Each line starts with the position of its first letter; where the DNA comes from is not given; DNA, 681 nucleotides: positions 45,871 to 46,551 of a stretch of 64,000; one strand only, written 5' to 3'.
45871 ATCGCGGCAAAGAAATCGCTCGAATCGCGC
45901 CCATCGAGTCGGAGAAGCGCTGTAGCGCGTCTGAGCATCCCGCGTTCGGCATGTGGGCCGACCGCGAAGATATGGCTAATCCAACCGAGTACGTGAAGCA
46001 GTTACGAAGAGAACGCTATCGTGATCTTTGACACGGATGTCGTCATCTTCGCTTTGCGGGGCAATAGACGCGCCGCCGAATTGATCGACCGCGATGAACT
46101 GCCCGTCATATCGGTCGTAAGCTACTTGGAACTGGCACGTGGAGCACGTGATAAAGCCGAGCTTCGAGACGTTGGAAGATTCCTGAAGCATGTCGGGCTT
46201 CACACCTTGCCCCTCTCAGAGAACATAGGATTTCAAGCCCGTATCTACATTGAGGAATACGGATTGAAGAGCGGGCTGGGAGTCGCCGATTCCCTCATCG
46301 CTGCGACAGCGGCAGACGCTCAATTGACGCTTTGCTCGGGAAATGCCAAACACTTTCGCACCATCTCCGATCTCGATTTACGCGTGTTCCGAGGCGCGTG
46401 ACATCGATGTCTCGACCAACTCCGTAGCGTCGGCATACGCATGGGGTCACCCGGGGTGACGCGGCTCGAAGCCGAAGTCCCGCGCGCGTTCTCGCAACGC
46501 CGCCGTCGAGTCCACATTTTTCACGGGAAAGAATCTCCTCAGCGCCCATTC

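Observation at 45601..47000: Low-GC VapBC-like TA cassette inserted between ~115-bp direct repeats that duplicate the 3' end of the mrfB-like gene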

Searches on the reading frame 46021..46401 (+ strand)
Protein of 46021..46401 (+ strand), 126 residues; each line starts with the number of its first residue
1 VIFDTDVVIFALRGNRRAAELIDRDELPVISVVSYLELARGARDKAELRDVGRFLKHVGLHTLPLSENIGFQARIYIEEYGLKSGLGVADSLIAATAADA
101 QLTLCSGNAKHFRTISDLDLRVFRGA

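Call 12: search_protein_families(library=pfam, proteins=[window:46021-46401:+], max_evalue=0.01)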
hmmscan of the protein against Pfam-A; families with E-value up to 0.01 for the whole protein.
window:46021-46401:+ (126 aa): 1 family
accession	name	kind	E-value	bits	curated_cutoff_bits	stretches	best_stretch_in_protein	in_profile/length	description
PF01850.27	PIN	-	2.6e-10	41.4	23.6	1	1-110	1-113/120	PIN domain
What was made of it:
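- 46021..46401 (+): 126-aa PIN-domain (VapC-type) toxin. PF01850 2.6e-10 (call 12).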

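Call 13: search_protein_families(library=ncbifam, proteins=[window:46021-46401:+], max_evalue=0.01)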
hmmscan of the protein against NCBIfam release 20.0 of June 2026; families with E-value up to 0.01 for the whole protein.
window:46021-46401:+ (126 aa): 2 families
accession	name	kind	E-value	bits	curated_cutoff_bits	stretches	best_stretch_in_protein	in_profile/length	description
NF047959.1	TA_toxin_VapC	equivalog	1.8e-05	24.8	80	1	2-107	2-112/125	type II toxin-antitoxin system VapC family toxin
NF047863.1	VapCLeptosp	equivalog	2.9e-05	24.4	140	1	2-120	2-126/130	type II toxin-antitoxin system tRNA(fMet)-specific endonuclease VapC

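Call 29: find_homologous_proteins(query=window:46021-46401:+)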
Query window:46021-46401:+ (126 aa): 602 proteins with E <= 0.001 among 701 candidates; the best 120 are listed.
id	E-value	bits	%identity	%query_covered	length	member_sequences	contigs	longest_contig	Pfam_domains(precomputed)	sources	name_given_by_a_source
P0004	4.7e-74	264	100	100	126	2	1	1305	PF01850.28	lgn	-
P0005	7.4e-42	160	63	98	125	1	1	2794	PF01850.28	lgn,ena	-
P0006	9.1e-42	160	60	98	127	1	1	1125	PF01850.28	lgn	-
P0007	2.6e-41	158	60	98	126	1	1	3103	PF01850.28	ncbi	-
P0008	2.7e-41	158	60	98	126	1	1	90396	PF01850.28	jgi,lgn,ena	-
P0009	4.2e-41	158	60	98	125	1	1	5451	PF01850.28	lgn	-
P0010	7.8e-41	157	60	100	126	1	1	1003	PF01850.28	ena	-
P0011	1.3e-40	156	61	98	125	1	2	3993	PF01850.28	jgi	-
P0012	2.0e-40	155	60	98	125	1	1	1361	PF01850.28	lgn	-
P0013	3.8e-40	155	61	98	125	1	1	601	PF01850.28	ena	-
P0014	3.9e-40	154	60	98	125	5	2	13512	PF01850.28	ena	-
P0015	4.2e-40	154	60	100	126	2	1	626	PF01850.28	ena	-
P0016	5.7e-40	154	62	98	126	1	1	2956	PF01850.28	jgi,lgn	jgi:hypothetical protein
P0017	5.7e-40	154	60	98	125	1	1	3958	PF01850.28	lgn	-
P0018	6.3e-40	154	60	98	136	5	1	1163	PF01850.28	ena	-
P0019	8.6e-40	153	60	98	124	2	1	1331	PF01850.28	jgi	jgi:predicted nucleic acid-binding protein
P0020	9.7e-40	153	58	98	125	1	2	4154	PF01850.28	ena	-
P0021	1.1e-39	153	60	98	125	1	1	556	PF01850.28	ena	-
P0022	1.2e-39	153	60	99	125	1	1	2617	PF01850.28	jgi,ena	jgi:predicted nucleic acid-binding protein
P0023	1.4e-39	153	60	100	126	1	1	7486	PF01850.28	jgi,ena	-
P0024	1.5e-39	153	61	98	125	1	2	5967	PF01850.28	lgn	-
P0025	2.8e-39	152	60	98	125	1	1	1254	PF01850.28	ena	-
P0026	3.6e-39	151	59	98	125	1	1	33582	PF01850.28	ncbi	-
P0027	3.8e-39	151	59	98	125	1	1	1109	PF01850.28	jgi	-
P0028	4.2e-39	151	58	98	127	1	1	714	PF01850.28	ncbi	-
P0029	5.6e-39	151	58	98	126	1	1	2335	PF01850.28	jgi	jgi:predicted nucleic acid-binding protein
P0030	6.0e-39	151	58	100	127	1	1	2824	PF01850.28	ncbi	-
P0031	6.5e-39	151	60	98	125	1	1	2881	PF01850.28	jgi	-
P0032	6.9e-39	150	59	99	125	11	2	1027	PF01850.28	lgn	-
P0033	7.1e-39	150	60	98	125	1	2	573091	PF01850.28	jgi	jgi:predicted nucleic acid-binding protein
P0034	8.0e-39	150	62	98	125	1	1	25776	PF01850.28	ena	-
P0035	8.3e-39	150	58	99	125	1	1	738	PF01850.28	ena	-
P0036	9.2e-39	150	60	98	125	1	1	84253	PF01850.28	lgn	-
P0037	1.1e-38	150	57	98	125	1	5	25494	PF01850.28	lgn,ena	-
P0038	1.1e-38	150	58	99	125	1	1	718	PF01850.28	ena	-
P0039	1.2e-38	150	60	98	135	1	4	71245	PF01850.28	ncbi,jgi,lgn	-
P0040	1.4e-38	149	57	98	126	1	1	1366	PF01850.28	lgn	-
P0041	1.5e-38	149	60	98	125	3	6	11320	PF01850.28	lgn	-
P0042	1.6e-38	149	60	98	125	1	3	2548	PF01850.28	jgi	-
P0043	1.6e-38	149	60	98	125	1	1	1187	PF01850.28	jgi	jgi:predicted nucleic acid-binding protein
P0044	1.6e-38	149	58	98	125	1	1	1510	PF01850.28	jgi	-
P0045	1.8e-38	149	60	98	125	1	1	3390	PF01850.28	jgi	jgi:hypothetical protein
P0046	1.9e-38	149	56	100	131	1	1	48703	PF01850.28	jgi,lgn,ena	-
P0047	2.0e-38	149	59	98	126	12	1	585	PF01850.28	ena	-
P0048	2.2e-38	149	58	98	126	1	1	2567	PF01850.28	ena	-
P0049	2.4e-38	149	60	98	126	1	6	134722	PF01850.28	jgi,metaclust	metaclust:\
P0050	3.0e-38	148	57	99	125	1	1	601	PF01850.28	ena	-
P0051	3.0e-38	148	60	98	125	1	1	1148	PF01850.28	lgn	-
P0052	3.0e-38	148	58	99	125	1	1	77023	PF01850.28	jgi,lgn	jgi:hypothetical protein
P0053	3.2e-38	148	58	98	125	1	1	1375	PF01850.28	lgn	-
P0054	3.3e-38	148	60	98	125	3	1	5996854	PF01850.28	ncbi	-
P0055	3.6e-38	148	57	98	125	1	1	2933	PF01850.28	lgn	-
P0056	4.0e-38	148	60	98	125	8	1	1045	PF01850.28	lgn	-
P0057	4.9e-38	148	57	98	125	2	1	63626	PF01850.28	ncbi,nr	ncbi:MAG: PIN domain-containing protein [Planctomycetes bacterium]|nr:PIN domain-containing protein 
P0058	5.1e-38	148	58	98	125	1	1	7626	PF01850.28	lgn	-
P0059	5.1e-38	148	58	98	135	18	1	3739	PF01850.28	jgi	jgi:predicted nucleic acid-binding protein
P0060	5.3e-38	148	59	98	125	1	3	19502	PF01850.28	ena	-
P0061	5.5e-38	148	60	98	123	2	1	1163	PF01850.28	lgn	-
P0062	5.8e-38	147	58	100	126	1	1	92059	PF01850.28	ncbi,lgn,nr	ncbi:MAG: type II toxin-antitoxin system VapC family toxin [Candidatus Hydrogenedentes bacterium]|nr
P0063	7.3e-38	147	56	98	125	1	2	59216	PF01850.28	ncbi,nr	ncbi:MAG: type II toxin-antitoxin system VapC family toxin [Candidatus Hydrogenedens sp.]|nr:type II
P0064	7.5e-38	147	58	98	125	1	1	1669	PF01850.28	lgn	-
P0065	7.7e-38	147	58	98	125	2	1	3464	PF01850.28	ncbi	-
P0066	8.4e-38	147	57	100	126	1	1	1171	PF01850.28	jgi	jgi:predicted nucleic acid-binding protein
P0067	9.2e-38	147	58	98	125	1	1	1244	PF01850.28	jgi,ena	-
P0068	1.0e-37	147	59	98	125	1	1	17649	PF01850.28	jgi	-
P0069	1.1e-37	147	60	98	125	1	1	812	PF01850.28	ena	-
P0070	1.2e-37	146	59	98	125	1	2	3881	PF01850.28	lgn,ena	-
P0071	1.3e-37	146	58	98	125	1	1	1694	PF01850.28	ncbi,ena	-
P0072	1.4e-37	146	57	98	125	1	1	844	PF01850.28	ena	-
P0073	1.5e-37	146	58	100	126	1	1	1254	PF01850.28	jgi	jgi:predicted nucleic acid-binding protein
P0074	2.1e-37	146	59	98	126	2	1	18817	PF01850.28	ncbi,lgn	-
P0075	2.5e-37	145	58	98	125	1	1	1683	PF01850.28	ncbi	-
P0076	2.6e-37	145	57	100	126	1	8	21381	PF01850.28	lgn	-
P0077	2.7e-37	145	56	98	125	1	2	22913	PF01850.28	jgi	-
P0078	2.9e-37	145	60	98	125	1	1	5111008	PF01850.28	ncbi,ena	-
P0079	3.0e-37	145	57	98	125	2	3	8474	PF01850.28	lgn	-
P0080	3.0e-37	145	59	98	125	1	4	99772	PF01850.28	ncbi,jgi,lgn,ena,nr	ncbi:MAG TPA: type II toxin-antitoxin system VapC family toxin [Candidatus Hydrogenedentes bacterium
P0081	3.1e-37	145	59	98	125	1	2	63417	PF01850.28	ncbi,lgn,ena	-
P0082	3.4e-37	145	55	98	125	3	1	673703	PF01850.28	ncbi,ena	-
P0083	3.9e-37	145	60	98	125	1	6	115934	PF01850.28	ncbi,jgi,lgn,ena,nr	ncbi:MAG TPA: type II toxin-antitoxin system VapC family toxin [Verrucomicrobiae bacterium]|nr:type 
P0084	3.9e-37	145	56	98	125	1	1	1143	PF01850.28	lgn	-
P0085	4.0e-37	145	61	98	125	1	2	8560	PF01850.28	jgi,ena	-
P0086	4.2e-37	145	58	98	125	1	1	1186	PF01850.28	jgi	jgi:predicted nucleic acid-binding protein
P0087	4.7e-37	145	54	98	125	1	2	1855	PF01850.28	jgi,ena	-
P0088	4.8e-37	145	57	98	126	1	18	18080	PF01850.28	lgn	-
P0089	5.2e-37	144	56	98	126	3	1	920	PF01850.28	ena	-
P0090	5.6e-37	144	60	98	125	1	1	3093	PF01850.28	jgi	jgi:predicted nucleic acid-binding protein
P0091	6.5e-37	144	59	98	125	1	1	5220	PF01850.28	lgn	-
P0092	8.6e-37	144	59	98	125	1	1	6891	PF01850.28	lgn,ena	-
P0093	8.8e-37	144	60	98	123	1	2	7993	PF01850.28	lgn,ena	-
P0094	9.2e-37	144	56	98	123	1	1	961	PF01850.28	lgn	-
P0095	9.7e-37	144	58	98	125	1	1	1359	PF01850.28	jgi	jgi:predicted nucleic acid-binding protein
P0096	1.1e-36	143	60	98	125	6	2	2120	PF01850.28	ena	-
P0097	1.2e-36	143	55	99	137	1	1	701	PF01850.28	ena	-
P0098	1.4e-36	143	57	98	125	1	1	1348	PF01850.28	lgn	-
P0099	1.9e-36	143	56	100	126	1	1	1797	PF01850.28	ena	-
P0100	1.9e-36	143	57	99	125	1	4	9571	PF01850.28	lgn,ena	-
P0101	2.0e-36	143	58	98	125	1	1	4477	PF01850.28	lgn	-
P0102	2.1e-36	142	59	98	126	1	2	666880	PF01850.28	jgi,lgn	jgi:predicted nucleic acid-binding protein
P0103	2.2e-36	142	58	98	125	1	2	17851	PF01850.28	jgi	jgi:predicted nucleic acid-binding protein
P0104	2.5e-36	142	58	98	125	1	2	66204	PF01850.28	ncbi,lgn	-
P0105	2.5e-36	142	57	100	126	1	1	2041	PF01850.28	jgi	jgi:hypothetical protein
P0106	2.7e-36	142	56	98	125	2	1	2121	PF01850.28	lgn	-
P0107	2.9e-36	142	56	99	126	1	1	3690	PF01850.28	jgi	jgi:hypothetical protein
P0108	3.5e-36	142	57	98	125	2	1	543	PF01850.28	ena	-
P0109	3.9e-36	142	56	98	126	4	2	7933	PF01850.28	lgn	-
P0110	4.0e-36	142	56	98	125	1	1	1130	PF01850.28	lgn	-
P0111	4.4e-36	141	55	100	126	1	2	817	PF01850.28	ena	-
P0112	4.5e-36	141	57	98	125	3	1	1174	PF01850.28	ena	-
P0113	4.6e-36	141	55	96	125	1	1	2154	PF01850.28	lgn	-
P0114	4.7e-36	141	57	98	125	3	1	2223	PF01850.28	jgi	jgi:predicted nucleic acid-binding protein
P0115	4.8e-36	141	53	98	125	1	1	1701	PF01850.28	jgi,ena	-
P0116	5.4e-36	141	60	98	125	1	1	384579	PF01850.28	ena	-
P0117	5.4e-36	141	58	98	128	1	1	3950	PF01850.28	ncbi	-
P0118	5.6e-36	141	57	98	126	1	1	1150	PF01850.28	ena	-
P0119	6.9e-36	141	57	98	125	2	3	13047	PF01850.28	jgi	jgi:predicted nucleic acid-binding protein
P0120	7.4e-36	141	56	98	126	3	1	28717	PF01850.28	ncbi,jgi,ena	jgi:hypothetical protein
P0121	7.5e-36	141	58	98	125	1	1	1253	PF01850.28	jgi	jgi:predicted nucleic acid-binding protein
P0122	7.6e-36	141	59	98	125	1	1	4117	PF01850.28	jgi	-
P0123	7.9e-36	141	58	98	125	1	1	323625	PF01850.28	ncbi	ncbi:MAG: type II toxin-antitoxin system VapC family toxin [Thermodesulfobacteriota bacterium]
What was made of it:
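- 46021..46401 (+): 602 homologues found, about 60% identical among those listed (call 29).
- Closest known: VapBC-type type II toxin-antitoxin modules. Same: The family is widespread, with ~60% identical homologues in Hydrogenedentota, Planctomycetota, Verrucomicrobiota and other phyla (call 29).
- The PIN protein's nearest non-self relative is only 63% identical, so no donor can be named (call 29).
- Tried and rejected: Donor search: the nearest non-self PIN is 63% identical (call 29).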

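Call 30: find_encoding_contigs(protein=P0004, flank=10000)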
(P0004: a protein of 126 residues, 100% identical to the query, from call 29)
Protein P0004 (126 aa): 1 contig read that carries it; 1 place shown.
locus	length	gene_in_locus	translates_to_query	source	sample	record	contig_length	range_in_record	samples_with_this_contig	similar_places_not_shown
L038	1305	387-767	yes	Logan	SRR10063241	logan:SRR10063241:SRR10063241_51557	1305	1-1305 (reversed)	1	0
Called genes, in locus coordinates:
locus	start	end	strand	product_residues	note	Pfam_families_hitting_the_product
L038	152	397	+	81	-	-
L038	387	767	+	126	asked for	PF01850:PIN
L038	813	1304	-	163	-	?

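Call 46: search_solved_structures(query=window:46021-46401:+, max_evalue=0.1)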
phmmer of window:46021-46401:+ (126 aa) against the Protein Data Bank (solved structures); distinct sequences matched with E-value up to 0.1: 3.
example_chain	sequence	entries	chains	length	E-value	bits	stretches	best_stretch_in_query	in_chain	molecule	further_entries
7by2_B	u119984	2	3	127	0.0036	20.7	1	2-115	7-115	Ribonuclease VapC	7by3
5k8j_B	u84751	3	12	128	0.0079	19.6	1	2-120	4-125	Ribonuclease VapC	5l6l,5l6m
6nkl_A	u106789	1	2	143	0.087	16.2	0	3-119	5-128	Ribonuclease VapC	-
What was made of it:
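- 46021..46401 (+): Weak PDB matches to VapC (call 46).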

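Call 49: find_encoding_contigs(protein=P0063, flank=5000, max_places=2)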
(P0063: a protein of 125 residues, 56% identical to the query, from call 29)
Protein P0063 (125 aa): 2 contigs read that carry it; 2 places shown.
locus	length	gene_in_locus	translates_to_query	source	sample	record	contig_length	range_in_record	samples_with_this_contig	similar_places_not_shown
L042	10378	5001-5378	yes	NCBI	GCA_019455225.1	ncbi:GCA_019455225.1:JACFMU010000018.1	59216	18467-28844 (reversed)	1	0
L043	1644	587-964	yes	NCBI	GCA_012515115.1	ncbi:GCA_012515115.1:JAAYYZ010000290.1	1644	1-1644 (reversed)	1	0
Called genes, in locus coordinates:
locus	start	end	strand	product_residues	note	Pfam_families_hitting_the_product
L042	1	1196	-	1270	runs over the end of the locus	PF00801:PKD, PF18911:PKD_4, PF10142:PhoPQ_related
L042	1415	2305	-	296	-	PF03372:Exo_endo_phos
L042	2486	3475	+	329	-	-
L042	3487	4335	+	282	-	PF01261:AP_endonuc_2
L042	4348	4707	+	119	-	PF13392:HNH_3 (weak)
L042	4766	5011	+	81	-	-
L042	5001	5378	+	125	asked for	PF01850:PIN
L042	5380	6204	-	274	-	PF01435:Peptidase_M48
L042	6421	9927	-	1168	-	PF02811:PHP, PF07733:DNA_pol3_alpha, PF17657:DNA_pol3_finger, PF14579:HHH_6, PF01336:tRNA_anti-codon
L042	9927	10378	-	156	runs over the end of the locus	PF02464:CinA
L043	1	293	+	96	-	PF13392:HNH_3 (weak)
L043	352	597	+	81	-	-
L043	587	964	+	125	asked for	PF01850:PIN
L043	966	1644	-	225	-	PF01435:Peptidase_M48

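Call 74: find_encoding_contigs(protein=P0062, flank=3000, max_places=2)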
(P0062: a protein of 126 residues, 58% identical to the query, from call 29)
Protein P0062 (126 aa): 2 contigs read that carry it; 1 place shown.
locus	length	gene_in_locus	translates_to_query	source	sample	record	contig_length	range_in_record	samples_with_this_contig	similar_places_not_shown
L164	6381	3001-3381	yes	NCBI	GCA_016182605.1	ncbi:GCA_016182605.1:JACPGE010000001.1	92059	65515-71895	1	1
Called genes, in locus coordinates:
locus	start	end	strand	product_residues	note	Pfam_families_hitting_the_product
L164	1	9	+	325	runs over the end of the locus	PF04131:NanE (faint), PF01207:Dus, PF01070:FMN_dh (faint), PF00977:His_biosynth (weak), PF03060:NMO (weak)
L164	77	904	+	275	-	PF12146:Hydrolase_4, PF12697:Abhydrolase_6 (weak), PF00561:Abhydrolase_1 (weak), PF00326:Peptidase_S9 (faint)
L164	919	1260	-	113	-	PF04993:TfoX_N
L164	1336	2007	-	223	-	PF09365:DUF2461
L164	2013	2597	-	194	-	PF01923:Cob_adeno_trans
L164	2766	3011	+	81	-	-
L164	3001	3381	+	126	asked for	PF01850:PIN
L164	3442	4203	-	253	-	PF03372:Exo_endo_phos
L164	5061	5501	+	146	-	PF00011:HSP20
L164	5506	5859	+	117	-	PF27746:Small_heat_shock_put (weak), PF00011:HSP20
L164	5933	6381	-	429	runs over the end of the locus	PF04734:Ceramidase_alk (weak)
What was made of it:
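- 45786..46031 (+): 81-aa antitoxin, weakly Phd/YefM-like; GGAG ribosome-binding site at 45775-45778. Overlaps the toxin gene by 11 nt, as in L042 and L164 (calls 49, 74).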
